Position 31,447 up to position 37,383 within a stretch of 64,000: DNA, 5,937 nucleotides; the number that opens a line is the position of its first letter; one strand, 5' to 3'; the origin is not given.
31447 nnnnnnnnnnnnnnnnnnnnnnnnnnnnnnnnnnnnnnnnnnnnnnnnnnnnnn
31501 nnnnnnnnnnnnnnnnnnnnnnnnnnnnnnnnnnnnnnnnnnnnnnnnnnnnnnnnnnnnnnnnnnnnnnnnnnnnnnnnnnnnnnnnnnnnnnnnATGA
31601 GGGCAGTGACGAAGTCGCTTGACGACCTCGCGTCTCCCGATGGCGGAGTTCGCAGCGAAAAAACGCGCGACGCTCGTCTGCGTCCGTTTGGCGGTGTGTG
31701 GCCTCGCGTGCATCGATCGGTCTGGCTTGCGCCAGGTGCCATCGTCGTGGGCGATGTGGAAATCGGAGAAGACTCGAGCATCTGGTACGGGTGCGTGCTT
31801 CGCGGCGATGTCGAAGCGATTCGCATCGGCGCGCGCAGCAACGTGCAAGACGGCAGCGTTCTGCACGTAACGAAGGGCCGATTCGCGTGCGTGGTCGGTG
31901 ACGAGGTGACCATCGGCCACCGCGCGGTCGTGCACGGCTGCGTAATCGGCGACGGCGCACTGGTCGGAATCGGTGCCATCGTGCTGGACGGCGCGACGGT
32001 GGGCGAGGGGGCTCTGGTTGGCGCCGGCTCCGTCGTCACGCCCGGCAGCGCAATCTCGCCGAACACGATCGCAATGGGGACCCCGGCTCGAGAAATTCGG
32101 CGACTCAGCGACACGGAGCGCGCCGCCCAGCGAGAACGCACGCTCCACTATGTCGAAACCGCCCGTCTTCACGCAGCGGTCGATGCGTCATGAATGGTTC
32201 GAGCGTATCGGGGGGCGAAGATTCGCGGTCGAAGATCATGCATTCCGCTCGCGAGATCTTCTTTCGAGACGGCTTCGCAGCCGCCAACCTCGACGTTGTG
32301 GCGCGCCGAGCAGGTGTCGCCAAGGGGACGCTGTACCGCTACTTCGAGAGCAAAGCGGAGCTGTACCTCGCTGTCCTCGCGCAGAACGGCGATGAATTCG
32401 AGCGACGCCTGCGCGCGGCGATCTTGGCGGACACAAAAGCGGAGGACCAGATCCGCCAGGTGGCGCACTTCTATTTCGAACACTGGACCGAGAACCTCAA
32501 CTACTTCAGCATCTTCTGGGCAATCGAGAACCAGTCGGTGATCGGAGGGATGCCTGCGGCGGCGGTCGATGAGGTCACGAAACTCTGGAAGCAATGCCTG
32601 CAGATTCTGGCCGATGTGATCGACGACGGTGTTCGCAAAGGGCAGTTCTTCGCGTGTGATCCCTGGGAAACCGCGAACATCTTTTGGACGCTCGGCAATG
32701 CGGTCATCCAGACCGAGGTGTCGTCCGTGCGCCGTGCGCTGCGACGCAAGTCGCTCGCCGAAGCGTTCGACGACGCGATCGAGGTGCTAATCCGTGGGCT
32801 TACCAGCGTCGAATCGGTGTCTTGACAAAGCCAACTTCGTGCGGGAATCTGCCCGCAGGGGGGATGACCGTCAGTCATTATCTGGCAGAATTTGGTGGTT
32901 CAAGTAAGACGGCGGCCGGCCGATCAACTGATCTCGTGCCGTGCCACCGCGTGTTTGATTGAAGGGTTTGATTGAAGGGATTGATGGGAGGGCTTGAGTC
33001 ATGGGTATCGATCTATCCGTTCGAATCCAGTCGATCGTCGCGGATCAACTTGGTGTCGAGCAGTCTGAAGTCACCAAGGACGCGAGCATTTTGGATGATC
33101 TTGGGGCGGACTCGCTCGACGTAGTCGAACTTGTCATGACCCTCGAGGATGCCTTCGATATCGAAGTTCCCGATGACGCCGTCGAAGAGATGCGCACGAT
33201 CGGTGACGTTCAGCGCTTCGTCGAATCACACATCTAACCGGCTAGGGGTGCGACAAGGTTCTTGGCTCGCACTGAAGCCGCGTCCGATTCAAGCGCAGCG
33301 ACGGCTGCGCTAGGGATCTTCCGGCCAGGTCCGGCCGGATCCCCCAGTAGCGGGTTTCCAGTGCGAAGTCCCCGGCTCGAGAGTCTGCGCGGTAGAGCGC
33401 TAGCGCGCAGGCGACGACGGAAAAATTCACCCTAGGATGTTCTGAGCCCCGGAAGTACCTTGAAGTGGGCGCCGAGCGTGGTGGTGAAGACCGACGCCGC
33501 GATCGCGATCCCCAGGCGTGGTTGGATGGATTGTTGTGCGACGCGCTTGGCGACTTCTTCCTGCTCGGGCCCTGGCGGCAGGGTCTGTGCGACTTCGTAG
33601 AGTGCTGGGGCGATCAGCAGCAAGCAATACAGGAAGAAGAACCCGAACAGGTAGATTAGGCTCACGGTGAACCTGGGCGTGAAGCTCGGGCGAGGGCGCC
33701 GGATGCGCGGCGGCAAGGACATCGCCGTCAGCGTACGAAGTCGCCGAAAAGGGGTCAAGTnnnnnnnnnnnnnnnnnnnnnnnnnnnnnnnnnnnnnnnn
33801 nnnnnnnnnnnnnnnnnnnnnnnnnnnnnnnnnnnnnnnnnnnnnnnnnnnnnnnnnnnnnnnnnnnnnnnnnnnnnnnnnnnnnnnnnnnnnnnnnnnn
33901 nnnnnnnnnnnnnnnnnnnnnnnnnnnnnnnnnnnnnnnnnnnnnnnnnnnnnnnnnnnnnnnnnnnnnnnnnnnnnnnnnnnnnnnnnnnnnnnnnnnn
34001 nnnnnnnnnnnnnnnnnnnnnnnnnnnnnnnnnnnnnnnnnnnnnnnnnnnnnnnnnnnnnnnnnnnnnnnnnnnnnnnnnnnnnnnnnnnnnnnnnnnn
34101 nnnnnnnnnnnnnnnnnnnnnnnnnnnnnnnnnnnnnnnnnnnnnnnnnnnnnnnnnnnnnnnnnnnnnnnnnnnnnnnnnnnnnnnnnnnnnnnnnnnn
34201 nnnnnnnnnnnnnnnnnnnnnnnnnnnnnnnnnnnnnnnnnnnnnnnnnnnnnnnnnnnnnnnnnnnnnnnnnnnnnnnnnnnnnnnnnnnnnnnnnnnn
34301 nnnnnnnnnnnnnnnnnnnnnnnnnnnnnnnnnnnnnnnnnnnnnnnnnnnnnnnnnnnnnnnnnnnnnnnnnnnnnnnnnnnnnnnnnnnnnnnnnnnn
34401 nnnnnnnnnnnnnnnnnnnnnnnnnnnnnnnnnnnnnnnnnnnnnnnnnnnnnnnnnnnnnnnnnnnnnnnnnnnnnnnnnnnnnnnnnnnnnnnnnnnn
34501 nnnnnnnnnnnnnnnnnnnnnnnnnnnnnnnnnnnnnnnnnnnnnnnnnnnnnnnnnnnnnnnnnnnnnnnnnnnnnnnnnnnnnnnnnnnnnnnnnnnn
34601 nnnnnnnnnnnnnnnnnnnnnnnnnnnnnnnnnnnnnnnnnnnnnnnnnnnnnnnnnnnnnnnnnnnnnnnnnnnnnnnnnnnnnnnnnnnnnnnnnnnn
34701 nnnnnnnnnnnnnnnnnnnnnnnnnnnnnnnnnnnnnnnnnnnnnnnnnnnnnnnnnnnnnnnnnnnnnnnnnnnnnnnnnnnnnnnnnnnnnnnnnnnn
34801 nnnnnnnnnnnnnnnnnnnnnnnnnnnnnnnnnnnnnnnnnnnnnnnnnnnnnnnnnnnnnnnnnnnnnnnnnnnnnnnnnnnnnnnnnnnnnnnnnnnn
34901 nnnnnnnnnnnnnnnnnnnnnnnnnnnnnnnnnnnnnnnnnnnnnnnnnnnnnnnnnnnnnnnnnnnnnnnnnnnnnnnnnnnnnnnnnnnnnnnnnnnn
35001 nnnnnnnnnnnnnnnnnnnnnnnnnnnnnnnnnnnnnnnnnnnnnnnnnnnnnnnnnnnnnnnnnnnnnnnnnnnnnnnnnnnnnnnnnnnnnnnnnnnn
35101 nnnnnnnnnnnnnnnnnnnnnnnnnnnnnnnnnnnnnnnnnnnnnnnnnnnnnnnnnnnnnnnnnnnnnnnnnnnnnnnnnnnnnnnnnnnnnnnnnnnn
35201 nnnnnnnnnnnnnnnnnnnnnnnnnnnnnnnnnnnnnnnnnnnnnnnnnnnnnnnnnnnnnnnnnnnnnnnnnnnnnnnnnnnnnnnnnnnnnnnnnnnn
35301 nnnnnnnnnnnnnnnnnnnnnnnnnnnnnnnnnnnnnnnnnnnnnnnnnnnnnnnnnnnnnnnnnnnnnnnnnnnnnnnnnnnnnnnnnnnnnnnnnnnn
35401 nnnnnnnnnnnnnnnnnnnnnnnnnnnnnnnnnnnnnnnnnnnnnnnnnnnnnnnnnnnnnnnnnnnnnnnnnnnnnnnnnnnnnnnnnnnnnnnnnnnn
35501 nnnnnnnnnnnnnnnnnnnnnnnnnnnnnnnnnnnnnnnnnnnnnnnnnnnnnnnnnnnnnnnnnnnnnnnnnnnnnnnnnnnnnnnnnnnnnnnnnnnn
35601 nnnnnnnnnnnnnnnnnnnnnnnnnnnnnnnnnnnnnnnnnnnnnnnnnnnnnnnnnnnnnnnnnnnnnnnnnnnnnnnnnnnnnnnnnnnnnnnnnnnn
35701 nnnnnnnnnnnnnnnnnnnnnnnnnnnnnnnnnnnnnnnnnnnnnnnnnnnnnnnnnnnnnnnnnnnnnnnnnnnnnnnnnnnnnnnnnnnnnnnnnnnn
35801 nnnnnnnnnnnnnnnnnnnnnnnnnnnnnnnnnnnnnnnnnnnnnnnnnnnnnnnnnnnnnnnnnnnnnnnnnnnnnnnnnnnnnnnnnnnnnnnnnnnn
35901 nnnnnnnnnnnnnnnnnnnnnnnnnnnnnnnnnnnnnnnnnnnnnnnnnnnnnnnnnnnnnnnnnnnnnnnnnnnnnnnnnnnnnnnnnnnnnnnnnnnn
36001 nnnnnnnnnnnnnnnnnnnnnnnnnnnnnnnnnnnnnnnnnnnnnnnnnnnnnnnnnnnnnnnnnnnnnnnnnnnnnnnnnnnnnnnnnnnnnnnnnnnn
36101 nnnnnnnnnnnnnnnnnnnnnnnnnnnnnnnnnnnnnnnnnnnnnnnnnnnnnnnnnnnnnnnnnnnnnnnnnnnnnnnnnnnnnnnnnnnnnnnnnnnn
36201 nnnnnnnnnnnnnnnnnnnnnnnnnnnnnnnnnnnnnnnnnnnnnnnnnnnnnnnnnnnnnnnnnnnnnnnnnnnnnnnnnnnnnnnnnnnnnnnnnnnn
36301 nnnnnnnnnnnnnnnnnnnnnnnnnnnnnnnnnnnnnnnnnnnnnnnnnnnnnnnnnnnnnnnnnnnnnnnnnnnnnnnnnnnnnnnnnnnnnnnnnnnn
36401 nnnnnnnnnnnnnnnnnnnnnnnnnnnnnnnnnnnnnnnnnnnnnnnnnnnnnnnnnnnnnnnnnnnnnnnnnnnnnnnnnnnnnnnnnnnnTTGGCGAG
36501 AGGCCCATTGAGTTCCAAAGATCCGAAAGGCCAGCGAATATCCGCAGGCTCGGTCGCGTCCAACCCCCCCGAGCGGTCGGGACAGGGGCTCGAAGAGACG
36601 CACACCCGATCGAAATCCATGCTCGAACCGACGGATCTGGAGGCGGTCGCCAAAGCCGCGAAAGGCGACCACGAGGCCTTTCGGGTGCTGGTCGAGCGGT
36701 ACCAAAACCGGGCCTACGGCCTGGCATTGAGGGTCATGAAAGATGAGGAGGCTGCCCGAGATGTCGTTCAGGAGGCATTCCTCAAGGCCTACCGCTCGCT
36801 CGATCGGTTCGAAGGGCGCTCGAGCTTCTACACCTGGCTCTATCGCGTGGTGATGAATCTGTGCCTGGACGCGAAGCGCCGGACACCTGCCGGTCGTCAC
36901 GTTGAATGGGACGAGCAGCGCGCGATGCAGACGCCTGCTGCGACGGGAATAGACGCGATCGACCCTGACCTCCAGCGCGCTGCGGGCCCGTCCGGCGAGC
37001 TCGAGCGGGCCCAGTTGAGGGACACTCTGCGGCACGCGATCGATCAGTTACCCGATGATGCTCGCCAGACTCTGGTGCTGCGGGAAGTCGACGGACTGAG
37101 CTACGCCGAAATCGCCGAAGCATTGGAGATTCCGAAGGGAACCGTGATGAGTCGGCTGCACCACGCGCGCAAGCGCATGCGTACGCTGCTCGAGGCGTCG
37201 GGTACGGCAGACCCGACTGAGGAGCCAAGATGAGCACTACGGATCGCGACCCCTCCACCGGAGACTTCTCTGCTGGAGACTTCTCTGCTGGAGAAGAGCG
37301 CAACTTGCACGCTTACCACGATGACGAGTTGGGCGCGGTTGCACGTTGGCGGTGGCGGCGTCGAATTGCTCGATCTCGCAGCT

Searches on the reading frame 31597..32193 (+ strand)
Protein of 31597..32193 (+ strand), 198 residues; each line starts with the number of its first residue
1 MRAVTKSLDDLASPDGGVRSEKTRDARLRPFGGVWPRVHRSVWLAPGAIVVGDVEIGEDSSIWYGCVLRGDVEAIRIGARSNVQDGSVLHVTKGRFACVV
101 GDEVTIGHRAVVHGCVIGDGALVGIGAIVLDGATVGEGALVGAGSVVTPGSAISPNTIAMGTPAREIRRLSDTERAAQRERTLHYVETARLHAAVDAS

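Call 24: search_protein_families(library=pfam, proteins=[window:31597-32193:+], max_evalue=0.00001)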
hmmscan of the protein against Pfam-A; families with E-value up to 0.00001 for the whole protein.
window:31597-32193:+ (198 aa): 2 families
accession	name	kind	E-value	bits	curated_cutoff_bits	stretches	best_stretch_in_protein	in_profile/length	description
PF00132.30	Hexapep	-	2.4e-19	68.6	27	2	114-148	1-35/36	Bacterial transferase hexapeptide (six repeats)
PF25084.1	LbH_EIF2B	-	3.8e-08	33.7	54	1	75-156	22-102/105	EIF2B subunit epsilon LbH domain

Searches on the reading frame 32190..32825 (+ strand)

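Call 24: search_protein_families(library=pfam, proteins=[window:32190-32825:+], max_evalue=0.00001)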
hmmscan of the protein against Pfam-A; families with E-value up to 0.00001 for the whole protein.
window:32190-32825:+ (211 aa): 1 family
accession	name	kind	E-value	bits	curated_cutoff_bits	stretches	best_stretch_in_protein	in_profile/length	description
PF00440.29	TetR_N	-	9.8e-15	54.5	24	1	16-62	1-47/47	Bacterial regulatory proteins, tetR family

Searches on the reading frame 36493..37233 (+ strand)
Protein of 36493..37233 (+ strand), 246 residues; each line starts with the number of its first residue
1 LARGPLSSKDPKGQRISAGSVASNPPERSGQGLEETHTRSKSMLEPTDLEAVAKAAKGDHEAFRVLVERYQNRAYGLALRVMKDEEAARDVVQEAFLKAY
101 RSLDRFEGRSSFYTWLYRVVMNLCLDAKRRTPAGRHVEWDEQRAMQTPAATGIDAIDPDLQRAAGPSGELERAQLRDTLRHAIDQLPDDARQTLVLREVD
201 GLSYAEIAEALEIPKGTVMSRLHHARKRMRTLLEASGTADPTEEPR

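Call 25: search_protein_families(library=pfam, proteins=[window:36493-37233:+], max_evalue=0.00001)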
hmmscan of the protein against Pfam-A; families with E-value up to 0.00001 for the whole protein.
window:36493-37233:+ (246 aa): 4 families
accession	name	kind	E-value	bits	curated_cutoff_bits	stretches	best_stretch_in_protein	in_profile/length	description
PF04542.20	Sigma70_r2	-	1.3e-20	73.4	24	1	66-130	1-67/71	Sigma-70 region 2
PF08281.18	Sigma70_r4_2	-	1.4e-18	66.7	25.7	1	177-229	2-54/54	Sigma-70, region 4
PF04545.22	Sigma70_r4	-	5e-12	45.6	24.1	1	182-230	1-49/50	Sigma-70, region 4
PF07638.17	Sigma70_ECF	-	8.1e-12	45.9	21.1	1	54-231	10-181/185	ECF sigma factor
